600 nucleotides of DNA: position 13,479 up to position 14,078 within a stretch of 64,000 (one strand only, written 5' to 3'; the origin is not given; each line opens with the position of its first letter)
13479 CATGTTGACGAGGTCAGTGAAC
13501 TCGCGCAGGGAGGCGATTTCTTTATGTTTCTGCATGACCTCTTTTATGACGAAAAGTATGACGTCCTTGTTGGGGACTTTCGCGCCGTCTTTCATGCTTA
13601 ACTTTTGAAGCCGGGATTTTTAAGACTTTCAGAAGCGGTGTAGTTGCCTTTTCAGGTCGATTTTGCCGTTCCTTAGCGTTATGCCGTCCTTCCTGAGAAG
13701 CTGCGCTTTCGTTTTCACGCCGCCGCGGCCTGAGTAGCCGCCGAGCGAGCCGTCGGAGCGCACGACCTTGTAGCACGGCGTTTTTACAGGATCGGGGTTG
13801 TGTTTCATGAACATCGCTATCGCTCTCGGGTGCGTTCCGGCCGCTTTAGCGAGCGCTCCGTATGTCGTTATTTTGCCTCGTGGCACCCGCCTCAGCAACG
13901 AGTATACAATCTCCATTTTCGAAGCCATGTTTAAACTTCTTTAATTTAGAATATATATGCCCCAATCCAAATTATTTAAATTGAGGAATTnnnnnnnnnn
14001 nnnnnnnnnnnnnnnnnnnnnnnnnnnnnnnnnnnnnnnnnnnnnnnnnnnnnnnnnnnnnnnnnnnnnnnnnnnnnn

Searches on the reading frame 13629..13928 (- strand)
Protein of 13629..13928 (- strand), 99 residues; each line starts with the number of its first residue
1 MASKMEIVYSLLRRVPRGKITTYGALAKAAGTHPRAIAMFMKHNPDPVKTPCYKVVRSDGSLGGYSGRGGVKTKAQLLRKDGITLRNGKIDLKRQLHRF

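Call 32: search_protein_families(library=pfam, proteins=[window:13629-13928:-], max_evalue=0.0001)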
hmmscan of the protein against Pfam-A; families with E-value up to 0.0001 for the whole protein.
window:13629-13928:- (99 aa): 1 family
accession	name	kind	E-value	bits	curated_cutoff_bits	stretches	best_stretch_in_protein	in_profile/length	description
PF01035.26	DNA_binding_1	-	3.4e-24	84.9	27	1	7-83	5-81/81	6-O-methylguanine DNA methyltransferase, DNA binding domain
